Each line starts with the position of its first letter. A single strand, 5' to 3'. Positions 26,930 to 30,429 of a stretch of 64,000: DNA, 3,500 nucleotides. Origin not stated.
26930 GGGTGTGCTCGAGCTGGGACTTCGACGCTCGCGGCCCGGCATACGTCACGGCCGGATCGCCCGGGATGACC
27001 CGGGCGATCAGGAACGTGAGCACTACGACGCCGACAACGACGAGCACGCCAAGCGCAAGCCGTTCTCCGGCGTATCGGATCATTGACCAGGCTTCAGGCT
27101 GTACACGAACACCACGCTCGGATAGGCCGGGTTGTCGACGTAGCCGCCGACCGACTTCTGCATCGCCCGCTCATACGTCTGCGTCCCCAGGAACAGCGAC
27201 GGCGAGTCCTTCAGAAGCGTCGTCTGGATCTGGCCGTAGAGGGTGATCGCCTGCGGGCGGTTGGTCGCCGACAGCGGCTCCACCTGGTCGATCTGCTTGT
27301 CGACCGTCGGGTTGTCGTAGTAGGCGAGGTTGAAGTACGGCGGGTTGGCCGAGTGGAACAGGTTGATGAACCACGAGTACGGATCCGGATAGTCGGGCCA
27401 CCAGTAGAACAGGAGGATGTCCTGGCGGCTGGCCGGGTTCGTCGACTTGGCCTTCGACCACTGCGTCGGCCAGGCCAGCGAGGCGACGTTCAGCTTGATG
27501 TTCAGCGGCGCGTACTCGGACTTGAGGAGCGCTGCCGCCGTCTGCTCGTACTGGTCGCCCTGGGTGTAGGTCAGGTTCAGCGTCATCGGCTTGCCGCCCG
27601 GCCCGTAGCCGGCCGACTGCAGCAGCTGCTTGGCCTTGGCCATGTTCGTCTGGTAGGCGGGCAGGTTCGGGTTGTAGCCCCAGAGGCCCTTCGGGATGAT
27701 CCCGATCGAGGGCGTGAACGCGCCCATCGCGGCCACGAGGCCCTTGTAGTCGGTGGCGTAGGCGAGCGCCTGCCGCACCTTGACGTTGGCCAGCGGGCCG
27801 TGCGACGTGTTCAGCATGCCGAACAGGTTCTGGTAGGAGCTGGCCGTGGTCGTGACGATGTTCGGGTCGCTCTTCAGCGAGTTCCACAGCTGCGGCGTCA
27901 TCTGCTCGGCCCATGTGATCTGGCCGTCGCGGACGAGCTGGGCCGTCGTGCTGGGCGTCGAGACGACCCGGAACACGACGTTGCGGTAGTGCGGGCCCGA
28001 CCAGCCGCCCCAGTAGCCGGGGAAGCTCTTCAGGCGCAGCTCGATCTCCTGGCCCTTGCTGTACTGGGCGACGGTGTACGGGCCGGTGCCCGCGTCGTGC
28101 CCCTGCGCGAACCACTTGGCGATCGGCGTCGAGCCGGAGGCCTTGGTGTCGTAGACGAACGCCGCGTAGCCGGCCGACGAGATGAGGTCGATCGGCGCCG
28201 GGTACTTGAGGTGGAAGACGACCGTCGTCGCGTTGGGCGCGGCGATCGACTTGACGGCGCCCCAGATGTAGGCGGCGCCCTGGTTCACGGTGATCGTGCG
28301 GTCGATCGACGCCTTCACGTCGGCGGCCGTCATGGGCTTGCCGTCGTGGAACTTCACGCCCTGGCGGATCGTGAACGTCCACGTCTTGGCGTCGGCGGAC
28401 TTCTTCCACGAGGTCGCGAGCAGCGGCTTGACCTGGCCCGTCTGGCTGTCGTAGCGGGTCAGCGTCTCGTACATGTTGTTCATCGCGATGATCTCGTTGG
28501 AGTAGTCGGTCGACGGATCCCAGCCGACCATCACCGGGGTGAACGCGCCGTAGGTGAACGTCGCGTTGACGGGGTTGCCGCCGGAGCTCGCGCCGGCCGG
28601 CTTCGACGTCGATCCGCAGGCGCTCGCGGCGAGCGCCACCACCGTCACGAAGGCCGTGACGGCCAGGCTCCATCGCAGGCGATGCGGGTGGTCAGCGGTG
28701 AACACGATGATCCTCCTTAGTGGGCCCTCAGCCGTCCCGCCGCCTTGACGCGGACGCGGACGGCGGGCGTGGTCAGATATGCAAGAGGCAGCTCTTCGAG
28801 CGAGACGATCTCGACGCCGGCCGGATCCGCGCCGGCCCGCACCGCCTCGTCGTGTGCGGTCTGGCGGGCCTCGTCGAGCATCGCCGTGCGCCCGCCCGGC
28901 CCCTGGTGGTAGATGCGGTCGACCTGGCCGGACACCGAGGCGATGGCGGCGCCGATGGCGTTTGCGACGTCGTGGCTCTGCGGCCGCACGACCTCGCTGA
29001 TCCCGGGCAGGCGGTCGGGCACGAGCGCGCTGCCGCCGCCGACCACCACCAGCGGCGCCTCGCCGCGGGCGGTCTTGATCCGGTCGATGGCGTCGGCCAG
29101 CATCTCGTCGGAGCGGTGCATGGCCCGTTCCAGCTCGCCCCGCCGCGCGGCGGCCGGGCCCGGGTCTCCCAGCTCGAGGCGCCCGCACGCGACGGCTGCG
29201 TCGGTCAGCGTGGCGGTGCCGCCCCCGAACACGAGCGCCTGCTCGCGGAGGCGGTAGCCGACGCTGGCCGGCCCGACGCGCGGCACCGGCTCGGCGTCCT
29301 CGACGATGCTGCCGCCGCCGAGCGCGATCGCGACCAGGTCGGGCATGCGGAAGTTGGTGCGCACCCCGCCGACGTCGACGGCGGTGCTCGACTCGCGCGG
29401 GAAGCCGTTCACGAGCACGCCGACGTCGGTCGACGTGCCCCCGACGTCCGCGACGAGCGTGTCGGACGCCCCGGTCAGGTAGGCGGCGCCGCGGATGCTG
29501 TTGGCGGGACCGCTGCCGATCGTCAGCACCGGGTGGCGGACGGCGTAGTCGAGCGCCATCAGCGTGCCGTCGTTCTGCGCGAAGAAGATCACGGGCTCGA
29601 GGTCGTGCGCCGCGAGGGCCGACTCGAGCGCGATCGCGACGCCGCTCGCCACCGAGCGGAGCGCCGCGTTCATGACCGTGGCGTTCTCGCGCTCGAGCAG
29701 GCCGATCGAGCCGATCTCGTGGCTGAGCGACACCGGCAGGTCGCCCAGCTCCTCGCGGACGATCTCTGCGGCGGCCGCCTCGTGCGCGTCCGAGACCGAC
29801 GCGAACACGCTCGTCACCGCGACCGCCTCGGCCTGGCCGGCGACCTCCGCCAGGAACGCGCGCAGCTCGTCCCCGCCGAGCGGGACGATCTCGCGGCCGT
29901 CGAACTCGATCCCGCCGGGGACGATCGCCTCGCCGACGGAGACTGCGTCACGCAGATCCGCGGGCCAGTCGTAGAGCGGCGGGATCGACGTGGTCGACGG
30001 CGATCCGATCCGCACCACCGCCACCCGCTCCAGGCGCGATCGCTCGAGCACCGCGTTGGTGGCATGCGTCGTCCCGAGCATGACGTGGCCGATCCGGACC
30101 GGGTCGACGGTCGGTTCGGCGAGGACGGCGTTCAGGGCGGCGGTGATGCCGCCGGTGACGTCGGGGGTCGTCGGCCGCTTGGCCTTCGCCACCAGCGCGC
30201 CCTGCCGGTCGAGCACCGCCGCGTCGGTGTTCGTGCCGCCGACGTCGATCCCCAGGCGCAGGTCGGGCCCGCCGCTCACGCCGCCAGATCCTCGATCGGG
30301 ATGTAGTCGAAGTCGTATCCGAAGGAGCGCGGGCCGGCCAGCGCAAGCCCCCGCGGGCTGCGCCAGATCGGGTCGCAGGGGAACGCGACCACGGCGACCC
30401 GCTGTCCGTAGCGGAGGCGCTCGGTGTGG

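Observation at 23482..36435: Nine-gene translationally coupled operon: HyuA/HyuB + DUF917 + second hydantoinase-like protein + peptide-type ABC importer, with a divergent PucR regulator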

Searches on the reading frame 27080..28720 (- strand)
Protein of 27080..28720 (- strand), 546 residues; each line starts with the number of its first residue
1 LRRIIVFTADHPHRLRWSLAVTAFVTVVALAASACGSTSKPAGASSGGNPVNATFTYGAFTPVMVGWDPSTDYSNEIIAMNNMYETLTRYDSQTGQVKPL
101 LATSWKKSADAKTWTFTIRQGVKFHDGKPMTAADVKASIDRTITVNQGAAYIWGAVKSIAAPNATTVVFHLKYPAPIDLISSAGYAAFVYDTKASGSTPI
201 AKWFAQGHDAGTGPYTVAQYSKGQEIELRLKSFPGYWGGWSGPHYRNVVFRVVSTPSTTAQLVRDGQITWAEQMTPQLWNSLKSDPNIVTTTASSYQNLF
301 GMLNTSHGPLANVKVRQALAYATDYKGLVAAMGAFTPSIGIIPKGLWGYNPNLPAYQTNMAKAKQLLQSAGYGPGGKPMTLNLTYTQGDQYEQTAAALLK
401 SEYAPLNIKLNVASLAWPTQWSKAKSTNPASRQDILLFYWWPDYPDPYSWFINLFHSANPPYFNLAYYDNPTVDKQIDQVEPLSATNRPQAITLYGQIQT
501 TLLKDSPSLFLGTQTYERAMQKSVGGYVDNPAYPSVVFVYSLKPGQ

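Call 4: search_protein_families(library=pfam, proteins=[window:27080-28720:-])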
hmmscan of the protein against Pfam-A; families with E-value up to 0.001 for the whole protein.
window:27080-28720:- (546 aa): 1 family
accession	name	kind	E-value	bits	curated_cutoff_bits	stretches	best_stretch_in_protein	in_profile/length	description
PF00496.27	SBP_bac_5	-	5.4e-84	282.9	32.4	1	96-459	1-365/368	Bacterial extracellular solute-binding proteins, family 5 Middle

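Call 7: search_protein_families(library=ncbifam, proteins=[window:27080-28720:-])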
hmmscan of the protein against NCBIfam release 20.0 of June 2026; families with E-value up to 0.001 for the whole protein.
window:27080-28720:- (546 aa): 12 families
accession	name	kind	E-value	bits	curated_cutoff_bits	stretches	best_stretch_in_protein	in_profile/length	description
TIGR02294.1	nickel_nikA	equivalog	1.6e-44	152.3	393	1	68-505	20-464/501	nickel ABC transporter substrate-binding protein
NF043070.1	DppA_dipep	equivalog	2.5e-37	128.6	1005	1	81-531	58-523/535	dipeptide ABC transporter periplasmic-binding protein DppA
NF045468.1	Opp5A_nikA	equivalog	3.1e-36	124.9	600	1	82-418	43-371/488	nickel ABC transporter substrate-binding protein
NF011942.0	PRK15413.1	equivalog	3.6e-34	118.3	594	1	81-528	56-497/512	glutathione ABC transporter substrate-binding protein GsiB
NF045467.1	Opp4A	equivalog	2.3e-28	98.8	650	2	210-527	208-541/556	oligopeptide ABC transporter substrate-binding protein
NF011689.0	PRK15109.1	equivalog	1.1e-23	83.7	560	1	66-529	46-525/547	ABC transporter substrate-binding protein SapA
NF011684.0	PRK15104.1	equivalog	1.3e-23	83.5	947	2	202-529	204-526/543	oligopeptide ABC transporter substrate-binding protein OppA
NF047575.1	opine_bind_CntA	exception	9e-23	80.6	800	1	48-449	32-442/535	staphylopine-dependent metal ABC transporter substrate-binding lipoprotein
TIGR04028.1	SBP_KPN_01854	hypoth_equivalog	7.2e-21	74.3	468.5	1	73-377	20-336/509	TIGR04028 family ABC transporter substrate-binding protein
NF007287.0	PRK09755.1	equivalog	2.6e-17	62.8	1098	2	267-531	263-521/535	ABC transporter substrate-binding protein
NF010149.0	PRK13626.1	equivalog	2.5e-12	46.2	476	1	76-238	143-291/552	HTH-type transcriptional regulator SgrR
NF043077.1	MMSYN1_0169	equivalog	7.4e-06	24.7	650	1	18-126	6-110/896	oligopeptide ABC transporter substrate-binding protein OppA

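Call 58: search_solved_structures(query=window:27080-28705:-, max_evalue=1e-20)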
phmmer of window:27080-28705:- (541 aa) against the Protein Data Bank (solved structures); distinct sequences matched with E-value up to 1e-20: 30.
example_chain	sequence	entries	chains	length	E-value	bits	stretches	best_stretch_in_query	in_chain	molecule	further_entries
5u4o_A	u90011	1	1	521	3.7e-39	138.1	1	16-526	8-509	ABC transporter substrate-binding protein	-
1dpp_A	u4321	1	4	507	5.3e-34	121.1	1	77-526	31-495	DIPEPTIDE BINDING PROTEIN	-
8z1y_F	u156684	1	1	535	6.2e-34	120.9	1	77-526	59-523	Dipeptide-binding protein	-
8upi_A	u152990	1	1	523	8.4e-34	120.4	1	62-503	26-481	Peptide ABC transporter substrate-binding protein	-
5f1q_A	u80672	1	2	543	1e-33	120.1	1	203-527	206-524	Periplasmic dipeptide transport protein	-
8z1z_F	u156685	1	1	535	3.5e-33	118.4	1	77-526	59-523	Dipeptide-binding protein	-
1dpe_A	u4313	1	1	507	4.6e-33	118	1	77-526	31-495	DIPEPTIDE-BINDING PROTEIN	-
7kz8_A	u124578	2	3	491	7.7e-33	117.3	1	71-526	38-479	Peptide/nickel transport system substrate-binding protein AapF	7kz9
6hlx_A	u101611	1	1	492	1.2e-31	113.4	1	89-529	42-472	AgaA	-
3m8u_A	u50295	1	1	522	5.9e-31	111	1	205-526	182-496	Heme-binding protein A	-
1uqw_A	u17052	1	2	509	5.3e-30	107.9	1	62-522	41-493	PUTATIVE BINDING PROTEIN YLIB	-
1xoc_A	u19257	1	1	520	1.4e-27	99.9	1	34-526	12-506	Oligopeptide-binding protein appA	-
3tpa_A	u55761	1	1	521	3.1e-27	98.8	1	66-537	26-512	Heme-binding protein A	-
6ofq_A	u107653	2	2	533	1.1e-25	93.7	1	70-506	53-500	Heme-binding protein A / AI-2 binding protein A | Heme-binding protein A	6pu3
3o9p_A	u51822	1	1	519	2.4e-24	89.2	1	71-526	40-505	Periplasmic murein peptide-binding protein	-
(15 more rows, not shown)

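Call 78: search_solved_structures(query=window:27080-28705:-, max_evalue=1e-33, show_alignments=2)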
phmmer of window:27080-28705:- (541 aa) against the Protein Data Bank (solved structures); distinct sequences matched with E-value up to 1e-33: 4.
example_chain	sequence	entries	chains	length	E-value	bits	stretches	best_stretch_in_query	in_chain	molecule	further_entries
5u4o_A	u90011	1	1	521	3.7e-39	138.1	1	16-526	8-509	ABC transporter substrate-binding protein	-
1dpp_A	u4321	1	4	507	5.3e-34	121.1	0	77-526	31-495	DIPEPTIDE BINDING PROTEIN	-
8z1y_F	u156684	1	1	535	6.2e-34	120.9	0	77-526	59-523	Dipeptide-binding protein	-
8upi_A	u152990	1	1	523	8.4e-34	120.4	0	62-503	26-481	Peptide ABC transporter substrate-binding protein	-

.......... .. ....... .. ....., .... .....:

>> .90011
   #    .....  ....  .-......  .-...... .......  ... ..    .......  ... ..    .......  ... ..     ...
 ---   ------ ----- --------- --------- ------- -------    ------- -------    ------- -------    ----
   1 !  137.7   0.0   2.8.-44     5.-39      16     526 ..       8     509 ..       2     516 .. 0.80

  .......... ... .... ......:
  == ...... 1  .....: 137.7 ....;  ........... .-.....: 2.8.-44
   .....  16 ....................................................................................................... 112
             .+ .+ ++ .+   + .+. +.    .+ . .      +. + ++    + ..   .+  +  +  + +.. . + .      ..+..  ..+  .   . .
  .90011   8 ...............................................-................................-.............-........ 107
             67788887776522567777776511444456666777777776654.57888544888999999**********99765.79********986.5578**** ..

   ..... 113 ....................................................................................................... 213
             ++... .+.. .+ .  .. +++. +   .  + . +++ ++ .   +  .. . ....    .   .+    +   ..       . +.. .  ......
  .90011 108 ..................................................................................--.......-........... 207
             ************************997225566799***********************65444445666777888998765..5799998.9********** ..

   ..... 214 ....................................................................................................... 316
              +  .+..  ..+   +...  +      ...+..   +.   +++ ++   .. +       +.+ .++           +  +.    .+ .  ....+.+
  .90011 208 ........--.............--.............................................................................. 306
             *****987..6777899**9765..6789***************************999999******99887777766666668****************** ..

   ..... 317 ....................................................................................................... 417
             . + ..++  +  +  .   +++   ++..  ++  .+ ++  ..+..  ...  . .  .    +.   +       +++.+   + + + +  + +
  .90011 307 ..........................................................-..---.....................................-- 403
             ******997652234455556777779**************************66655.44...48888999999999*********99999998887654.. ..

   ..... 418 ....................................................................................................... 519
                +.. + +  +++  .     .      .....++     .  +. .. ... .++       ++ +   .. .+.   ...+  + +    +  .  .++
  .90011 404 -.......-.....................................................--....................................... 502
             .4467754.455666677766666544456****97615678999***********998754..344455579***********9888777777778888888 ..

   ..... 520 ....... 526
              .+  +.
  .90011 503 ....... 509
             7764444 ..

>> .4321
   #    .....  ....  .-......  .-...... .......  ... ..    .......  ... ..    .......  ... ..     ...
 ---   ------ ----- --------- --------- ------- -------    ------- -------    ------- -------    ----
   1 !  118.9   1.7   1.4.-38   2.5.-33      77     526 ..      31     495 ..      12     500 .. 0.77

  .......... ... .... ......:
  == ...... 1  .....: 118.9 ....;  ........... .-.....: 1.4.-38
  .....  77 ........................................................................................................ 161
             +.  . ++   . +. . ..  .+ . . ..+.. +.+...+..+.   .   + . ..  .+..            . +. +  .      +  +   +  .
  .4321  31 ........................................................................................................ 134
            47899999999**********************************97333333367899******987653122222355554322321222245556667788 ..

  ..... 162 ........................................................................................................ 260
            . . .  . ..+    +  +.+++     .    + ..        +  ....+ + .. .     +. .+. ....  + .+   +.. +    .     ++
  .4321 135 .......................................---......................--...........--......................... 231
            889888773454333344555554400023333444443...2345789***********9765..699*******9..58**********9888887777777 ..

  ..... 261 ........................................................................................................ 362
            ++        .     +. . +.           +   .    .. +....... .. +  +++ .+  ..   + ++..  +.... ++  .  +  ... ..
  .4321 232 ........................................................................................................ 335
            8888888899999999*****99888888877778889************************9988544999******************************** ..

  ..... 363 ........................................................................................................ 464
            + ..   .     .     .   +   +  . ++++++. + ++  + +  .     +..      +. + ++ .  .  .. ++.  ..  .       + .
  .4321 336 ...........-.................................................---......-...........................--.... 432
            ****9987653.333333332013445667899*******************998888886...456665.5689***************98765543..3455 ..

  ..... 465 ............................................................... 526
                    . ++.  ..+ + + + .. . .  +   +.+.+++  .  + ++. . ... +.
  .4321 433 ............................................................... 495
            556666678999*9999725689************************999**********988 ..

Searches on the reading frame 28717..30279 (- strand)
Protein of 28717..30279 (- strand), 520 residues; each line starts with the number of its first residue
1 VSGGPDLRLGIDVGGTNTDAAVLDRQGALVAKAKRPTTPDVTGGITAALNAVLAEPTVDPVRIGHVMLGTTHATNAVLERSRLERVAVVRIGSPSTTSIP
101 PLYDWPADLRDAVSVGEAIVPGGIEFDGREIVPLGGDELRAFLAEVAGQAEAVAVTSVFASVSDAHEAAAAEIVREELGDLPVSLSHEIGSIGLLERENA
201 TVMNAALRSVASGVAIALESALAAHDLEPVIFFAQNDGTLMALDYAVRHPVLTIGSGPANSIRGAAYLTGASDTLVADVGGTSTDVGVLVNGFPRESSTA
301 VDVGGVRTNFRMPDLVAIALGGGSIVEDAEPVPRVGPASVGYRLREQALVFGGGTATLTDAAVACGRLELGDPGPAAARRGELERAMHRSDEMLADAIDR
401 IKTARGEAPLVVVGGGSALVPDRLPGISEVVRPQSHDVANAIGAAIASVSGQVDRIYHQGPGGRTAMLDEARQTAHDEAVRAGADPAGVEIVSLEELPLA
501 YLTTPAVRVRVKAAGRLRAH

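Call 4: search_protein_families(library=pfam, proteins=[window:28717-30279:-])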
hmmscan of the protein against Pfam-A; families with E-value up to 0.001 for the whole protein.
window:28717-30279:- (520 aa): 3 families
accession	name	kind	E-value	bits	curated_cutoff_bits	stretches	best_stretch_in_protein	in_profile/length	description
PF01968.24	Hydantoinase_A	-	2.8e-36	125.7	22.9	1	197-371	1-178/291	Hydantoinase/oxoprolinase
PF05378.19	Hydant_A_N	-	4.4e-35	121.4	25.2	1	8-177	1-175/176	Hydantoinase/oxoprolinase N-terminal region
PF13941.12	MutL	-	2.5e-06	27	27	1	9-55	2-51/450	MutL protein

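Call 7: search_protein_families(library=ncbifam, proteins=[window:28717-30279:-])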
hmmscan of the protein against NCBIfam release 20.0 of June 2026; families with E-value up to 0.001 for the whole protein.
window:28717-30279:- (520 aa): 5 families
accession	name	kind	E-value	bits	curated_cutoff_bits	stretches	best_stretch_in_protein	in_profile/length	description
NF050156.1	CapLactmsAlpCapA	equivalog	2.8e-25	88.7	1000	1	124-369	131-381/689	caprolactamase subunit alpha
NF042975.2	AcphenoCarb_ApcC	equivalog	9.1e-15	53.9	1500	1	124-368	144-397/733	acetophenone carboxylase subunit gamma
NF042960.1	AcphenoCarb_ApcA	equivalog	1.7e-09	36.5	1250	1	179-371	172-366/658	acetophenone carboxylase subunit alpha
TIGR03123.1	one_C_unchar_1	hypoth_equivalog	0.00017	20.9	244.1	0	9-35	1-27/327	probable H4MPT-linked C1 transfer pathway protein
NF040745.1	accessory_GlmL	equivalog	0.00059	18.7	475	0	9-53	2-49/459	methylaspartate mutase accessory protein GlmL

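Call 12: search_solved_structures(query=window:28717-30279:-, max_evalue=0.01)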
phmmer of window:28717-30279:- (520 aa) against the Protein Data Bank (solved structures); distinct sequences matched with E-value up to 0.01: 6.
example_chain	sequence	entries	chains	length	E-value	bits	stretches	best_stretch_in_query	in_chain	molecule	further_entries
7hk5_A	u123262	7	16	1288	8.4e-24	87.8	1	8-369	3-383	N-methylhydantoinase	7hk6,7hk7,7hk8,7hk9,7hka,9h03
6yra_A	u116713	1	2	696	7.2e-18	68.2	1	7-371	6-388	5-oxoprolinase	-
5l9w_B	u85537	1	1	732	3.3e-17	66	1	124-369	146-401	Acetophenone carboxylase gamma subunit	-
5l9w_b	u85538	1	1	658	5e-09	39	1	10-370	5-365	Acetophenone carboxylase alpha subunit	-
5m45_B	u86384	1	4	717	8.3e-09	38.3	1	125-370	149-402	Acetone carboxylase beta subunit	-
5svb_B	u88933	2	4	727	1.2e-08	37.8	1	125-370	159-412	Acetone carboxylase beta subunit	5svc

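Call 14: find_encoding_contigs(protein=window:28717-30279:-, flank=10000, max_places=6)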
Protein window:28717-30279:- (520 aa): 1 contig read that carries it; 1 place shown.
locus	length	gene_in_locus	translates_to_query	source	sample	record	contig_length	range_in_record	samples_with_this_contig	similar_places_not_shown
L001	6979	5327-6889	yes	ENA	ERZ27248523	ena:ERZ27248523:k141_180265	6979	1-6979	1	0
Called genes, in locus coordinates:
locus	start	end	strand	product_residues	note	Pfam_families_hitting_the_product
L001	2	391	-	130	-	?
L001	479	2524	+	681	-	PF05378:Hydant_A_N, PF01968:Hydantoinase_A, PF19278:Hydant_A_C (faint)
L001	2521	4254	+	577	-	PF02538:Hydantoinase_B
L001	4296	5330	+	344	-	PF06032:S-Me-THD_N, PF20906:S-Me-THD_C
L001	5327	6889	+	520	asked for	PF05378:Hydant_A_N, PF13941:MutL (faint), PF01968:Hydantoinase_A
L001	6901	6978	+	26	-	?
